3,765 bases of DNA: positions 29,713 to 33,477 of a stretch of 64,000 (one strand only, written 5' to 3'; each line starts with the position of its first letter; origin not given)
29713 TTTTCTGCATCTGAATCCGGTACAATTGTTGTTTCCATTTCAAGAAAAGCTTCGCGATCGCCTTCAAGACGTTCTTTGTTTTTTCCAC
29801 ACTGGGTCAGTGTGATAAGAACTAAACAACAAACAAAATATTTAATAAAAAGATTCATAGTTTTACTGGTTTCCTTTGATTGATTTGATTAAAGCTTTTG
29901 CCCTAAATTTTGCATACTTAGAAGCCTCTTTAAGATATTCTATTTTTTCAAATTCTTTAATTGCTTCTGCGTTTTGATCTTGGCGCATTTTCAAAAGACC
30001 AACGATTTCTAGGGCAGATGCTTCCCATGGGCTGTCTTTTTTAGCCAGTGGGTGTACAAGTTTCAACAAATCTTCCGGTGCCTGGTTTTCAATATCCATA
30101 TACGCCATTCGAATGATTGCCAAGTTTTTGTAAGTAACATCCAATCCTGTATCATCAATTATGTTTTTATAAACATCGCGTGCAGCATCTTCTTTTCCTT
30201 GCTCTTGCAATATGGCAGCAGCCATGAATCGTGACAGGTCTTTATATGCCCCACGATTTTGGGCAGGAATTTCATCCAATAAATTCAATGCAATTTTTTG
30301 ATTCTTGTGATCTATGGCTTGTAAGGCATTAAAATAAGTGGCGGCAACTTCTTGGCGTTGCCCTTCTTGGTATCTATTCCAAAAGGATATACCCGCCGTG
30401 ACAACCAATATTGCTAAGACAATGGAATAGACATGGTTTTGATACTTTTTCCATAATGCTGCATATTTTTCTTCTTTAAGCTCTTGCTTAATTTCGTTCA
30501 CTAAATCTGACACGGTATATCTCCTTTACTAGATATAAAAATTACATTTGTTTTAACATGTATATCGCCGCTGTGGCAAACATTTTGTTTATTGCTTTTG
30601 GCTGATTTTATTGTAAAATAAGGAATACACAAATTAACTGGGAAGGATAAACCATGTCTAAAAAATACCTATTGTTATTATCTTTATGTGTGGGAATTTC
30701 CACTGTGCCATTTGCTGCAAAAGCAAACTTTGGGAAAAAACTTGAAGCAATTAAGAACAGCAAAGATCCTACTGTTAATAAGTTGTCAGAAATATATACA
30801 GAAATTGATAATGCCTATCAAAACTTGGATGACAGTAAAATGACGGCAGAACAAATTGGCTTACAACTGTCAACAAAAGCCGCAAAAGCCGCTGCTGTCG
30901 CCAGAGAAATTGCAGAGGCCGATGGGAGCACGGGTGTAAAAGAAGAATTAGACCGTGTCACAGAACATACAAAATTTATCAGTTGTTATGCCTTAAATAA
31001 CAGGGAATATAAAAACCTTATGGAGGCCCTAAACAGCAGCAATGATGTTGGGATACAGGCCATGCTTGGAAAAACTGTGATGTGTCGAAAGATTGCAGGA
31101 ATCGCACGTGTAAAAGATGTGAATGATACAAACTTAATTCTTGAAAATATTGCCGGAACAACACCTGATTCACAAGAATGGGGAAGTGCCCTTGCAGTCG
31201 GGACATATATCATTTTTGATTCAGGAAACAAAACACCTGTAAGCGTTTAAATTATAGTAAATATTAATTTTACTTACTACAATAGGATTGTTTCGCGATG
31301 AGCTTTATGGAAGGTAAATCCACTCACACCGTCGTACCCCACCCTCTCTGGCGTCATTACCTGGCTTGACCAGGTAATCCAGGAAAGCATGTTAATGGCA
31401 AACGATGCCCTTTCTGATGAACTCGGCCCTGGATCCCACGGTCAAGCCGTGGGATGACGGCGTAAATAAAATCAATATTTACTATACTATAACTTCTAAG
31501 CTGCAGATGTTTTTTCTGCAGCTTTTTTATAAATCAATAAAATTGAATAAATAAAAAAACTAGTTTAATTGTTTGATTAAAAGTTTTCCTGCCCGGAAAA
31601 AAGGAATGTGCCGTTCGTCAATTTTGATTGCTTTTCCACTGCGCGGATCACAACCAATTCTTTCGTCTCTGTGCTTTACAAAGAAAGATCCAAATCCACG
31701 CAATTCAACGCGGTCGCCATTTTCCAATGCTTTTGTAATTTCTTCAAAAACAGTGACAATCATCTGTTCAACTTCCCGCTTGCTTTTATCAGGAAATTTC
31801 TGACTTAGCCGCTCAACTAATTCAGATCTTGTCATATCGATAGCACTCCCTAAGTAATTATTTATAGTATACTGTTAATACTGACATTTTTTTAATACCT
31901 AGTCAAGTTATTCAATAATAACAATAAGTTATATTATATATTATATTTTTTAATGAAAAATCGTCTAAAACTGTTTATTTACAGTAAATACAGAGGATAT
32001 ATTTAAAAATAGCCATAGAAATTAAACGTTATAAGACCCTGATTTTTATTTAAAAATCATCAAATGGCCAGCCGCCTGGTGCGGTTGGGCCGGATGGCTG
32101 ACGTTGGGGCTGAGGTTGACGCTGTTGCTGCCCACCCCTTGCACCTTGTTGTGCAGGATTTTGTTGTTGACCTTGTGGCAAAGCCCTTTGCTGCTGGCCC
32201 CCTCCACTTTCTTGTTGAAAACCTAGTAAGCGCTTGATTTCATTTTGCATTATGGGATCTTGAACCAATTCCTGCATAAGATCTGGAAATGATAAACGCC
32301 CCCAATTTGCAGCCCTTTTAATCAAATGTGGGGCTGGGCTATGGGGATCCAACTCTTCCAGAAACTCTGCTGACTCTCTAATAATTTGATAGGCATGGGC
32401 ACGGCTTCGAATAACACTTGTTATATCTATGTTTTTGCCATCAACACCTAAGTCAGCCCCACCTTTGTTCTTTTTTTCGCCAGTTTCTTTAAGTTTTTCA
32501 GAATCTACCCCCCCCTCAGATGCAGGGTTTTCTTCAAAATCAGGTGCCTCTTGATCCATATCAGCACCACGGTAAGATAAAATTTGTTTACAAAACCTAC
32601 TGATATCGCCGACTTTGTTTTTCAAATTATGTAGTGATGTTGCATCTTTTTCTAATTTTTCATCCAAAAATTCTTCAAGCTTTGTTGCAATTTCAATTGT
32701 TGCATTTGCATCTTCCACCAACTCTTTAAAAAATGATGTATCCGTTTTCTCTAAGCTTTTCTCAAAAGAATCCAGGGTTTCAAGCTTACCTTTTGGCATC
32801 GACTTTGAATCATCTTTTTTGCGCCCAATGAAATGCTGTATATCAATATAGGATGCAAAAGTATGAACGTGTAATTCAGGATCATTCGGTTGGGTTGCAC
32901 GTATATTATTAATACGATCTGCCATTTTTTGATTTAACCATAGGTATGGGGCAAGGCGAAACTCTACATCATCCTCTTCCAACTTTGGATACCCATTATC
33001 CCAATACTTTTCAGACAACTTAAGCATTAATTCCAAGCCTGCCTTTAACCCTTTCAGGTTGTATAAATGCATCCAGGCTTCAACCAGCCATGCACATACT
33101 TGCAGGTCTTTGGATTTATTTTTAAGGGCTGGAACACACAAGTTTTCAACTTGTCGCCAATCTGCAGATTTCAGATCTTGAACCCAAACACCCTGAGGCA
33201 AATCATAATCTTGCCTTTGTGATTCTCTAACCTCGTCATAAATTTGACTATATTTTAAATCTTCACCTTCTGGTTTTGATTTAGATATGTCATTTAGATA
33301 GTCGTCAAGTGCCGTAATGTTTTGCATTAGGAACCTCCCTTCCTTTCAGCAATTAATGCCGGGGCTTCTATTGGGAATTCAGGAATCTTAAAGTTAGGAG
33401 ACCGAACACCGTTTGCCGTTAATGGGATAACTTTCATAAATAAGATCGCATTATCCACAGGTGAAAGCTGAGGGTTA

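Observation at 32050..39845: Stand-alone tssK–tssL–tssM–tssA module with no other T6SS genes in the window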

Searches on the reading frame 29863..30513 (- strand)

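Call 4: search_protein_families(library=pfam, proteins=[window:29863-30513:-], max_evalue=0.01)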
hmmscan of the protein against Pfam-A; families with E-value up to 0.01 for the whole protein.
window:29863-30513:- (216 aa): 2 families
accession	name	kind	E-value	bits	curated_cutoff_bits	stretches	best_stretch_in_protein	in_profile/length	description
PF09976.15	TPR_21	-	1e-17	65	25.5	1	20-190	3-171/193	Tetratricopeptide repeat-like domain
PF10858.15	DUF2659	-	9.4e-10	39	27.7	1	1-211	1-215/216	Protein of unknown function (DUF2659)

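Call 73: search_protein_families(library=ncbifam, proteins=[window:29863-30513:-], max_evalue=0.01)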
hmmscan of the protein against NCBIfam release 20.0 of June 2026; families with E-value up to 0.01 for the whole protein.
window:29863-30513:- (216 aa): 1 family
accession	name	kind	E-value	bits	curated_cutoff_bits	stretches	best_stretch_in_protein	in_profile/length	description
NF052415.1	T3SS_chap_SctY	equivalog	0.0044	17.5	70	0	57-119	41-104/106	type III secretion apparatus assembly chaperone SctY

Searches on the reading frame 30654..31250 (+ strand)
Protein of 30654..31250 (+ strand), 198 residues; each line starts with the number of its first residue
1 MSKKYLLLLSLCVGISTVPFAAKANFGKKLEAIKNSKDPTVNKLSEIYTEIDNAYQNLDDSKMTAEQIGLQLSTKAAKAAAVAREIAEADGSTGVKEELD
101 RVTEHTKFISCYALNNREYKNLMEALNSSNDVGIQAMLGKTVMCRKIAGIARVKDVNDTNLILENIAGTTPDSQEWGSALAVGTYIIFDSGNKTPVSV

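Call 4: search_protein_families(library=pfam, proteins=[window:30654-31250:+], max_evalue=0.01)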
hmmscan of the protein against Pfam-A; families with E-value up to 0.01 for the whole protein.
window:30654-31250:+ (198 aa): 0 families

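Call 55: search_protein_families(library=pfam, proteins=[window:30654-31250:+], max_evalue=1)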
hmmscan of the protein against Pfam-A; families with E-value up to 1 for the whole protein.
window:30654-31250:+ (198 aa): 5 families
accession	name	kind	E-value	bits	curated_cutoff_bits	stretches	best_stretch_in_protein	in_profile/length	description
PF16629.10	Arm_APC_u3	-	0.024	14.7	25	1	31-89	115-171/293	Armadillo-associated region on APC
PF19111.5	DUF5798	-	0.066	13.9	27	0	27-85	7-65/89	Family of unknown function (DUF5798)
PF16286.10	DUF4932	-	0.067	13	28.7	1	37-129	52-147/332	Domain of unknown function (DUF4932)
PF09304.16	Cortex-I_coil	-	0.087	13.5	60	1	23-88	39-104/107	Cortexillin coiled-coil region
PF20404.3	DUF6694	-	0.12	13.2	24.3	1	103-134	46-77/102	Family of unknown function (DUF6694)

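Call 73: search_protein_families(library=ncbifam, proteins=[window:30654-31250:+], max_evalue=0.01)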
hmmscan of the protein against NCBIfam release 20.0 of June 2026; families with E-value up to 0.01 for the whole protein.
window:30654-31250:+ (198 aa): 0 families

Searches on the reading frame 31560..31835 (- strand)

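Call 4: search_protein_families(library=pfam, proteins=[window:31560-31835:-], max_evalue=0.01)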
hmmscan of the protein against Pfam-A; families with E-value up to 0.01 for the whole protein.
window:31560-31835:- (91 aa): 4 families
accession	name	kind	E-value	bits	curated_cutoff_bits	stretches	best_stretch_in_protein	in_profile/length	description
PF00216.26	Bac_DNA_binding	-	6.2e-27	94.1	22.4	1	1-91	1-90/90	Bacterial DNA-binding protein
PF18291.6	HU-HIG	-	0.00034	21.1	26.2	1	14-86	44-114/125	HU domain fused to wHTH, Ig, or Glycine-rich motif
PF14908.11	HU-CCDC81_euk_1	-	0.0039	17.7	26.1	1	11-63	13-65/89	CCDC81 eukaryotic HU domain 1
PF18175.6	HU-CCDC81_bac_2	-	0.004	17.5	35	1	18-55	14-51/70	CCDC81-like prokaryotic HU domain 2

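Call 73: search_protein_families(library=ncbifam, proteins=[window:31560-31835:-], max_evalue=0.01)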
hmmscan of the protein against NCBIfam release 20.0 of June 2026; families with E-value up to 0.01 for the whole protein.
window:31560-31835:- (91 aa): 7 families
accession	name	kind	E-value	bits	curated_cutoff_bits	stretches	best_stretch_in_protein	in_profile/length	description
NF001222.0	PRK00199.1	equivalog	3.5e-31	107.3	115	1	1-90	1-90/95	integration host factor subunit beta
TIGR00988.1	hip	equivalog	7.2e-31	106.4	119.95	1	1-91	1-91/94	integration host factor subunit beta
NF001401.0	PRK00285.1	equivalog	2.4e-21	75.8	111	1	1-90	6-94/103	integration host factor subunit alpha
TIGR00987.1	himA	equivalog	1e-16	61.1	120.25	1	1-87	2-87/96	integration host factor subunit alpha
NF008023.0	PRK10753.1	equivalog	2e-15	56.9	162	1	1-86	1-85/90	nucleoid-associated protein HU-alpha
NF007945.0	PRK10664.1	equivalog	2.7e-15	56.7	157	1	1-88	1-87/90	nucleoid-associated protein HU-beta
NF046112.1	MSMEG_6209_Nter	domain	0.0061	16.9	25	1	4-34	6-36/56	three-helix bundle dimerization domain-containing protein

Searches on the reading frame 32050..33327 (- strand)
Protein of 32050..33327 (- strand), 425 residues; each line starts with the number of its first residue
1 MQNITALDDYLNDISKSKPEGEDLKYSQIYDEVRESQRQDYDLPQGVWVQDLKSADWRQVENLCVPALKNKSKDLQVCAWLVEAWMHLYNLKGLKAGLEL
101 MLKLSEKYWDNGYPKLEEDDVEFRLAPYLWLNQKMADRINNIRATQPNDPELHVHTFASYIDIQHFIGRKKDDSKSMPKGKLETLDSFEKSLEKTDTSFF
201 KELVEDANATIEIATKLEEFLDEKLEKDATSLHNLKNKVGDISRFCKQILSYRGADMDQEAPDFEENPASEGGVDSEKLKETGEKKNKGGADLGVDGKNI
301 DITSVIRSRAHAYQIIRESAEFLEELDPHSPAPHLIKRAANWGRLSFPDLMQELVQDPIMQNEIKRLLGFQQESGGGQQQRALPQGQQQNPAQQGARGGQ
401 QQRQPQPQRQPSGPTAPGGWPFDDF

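Call 4: search_protein_families(library=pfam, proteins=[window:32050-33327:-], max_evalue=0.01)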
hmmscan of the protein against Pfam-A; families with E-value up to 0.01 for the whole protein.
window:32050-33327:- (425 aa): 1 family
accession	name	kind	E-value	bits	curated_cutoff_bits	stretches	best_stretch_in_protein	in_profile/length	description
PF06812.17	ImpA_N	-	3.1e-34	118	26.9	1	11-132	1-118/119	ImpA, N-terminal, type VI secretion system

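Call 5: search_protein_families(library=ncbifam, proteins=[window:32050-33327:-], max_evalue=0.01)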
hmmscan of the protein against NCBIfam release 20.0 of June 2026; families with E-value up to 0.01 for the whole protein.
window:32050-33327:- (425 aa): 3 families
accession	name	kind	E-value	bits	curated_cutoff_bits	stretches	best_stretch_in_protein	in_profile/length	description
TIGR03363.1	VI_chp_8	equivalog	2.8e-76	257.5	160.85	1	7-369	3-353/353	type VI secretion system protein TssA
TIGR03362.1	VI_chp_7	equivalog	2.2e-15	56.6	230.1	1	9-145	4-129/476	type VI secretion system protein TssA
TIGR01268.1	Phe4hydrox_tetr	equivalog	0.00037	19.4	704.8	1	192-266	65-135/436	phenylalanine 4-monooxygenase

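Call 49: search_solved_structures(query=window:32050-33327:-, max_evalue=0.01)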
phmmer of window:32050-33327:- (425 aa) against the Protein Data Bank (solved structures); distinct sequences matched with E-value up to 0.01: 4.
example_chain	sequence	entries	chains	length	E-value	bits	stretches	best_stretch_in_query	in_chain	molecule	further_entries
6hs5_A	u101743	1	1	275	6.5e-25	91.4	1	7-247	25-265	TssA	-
6h8f_A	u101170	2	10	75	2.7e-06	30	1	303-372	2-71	TssA | Type VI secretion protein ImpA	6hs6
6h8e_A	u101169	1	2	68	0.0016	21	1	306-357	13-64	Type VI secretion protein ImpA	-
6rju_A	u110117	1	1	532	0.0052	19.2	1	7-116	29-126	Putative type VI secretion protein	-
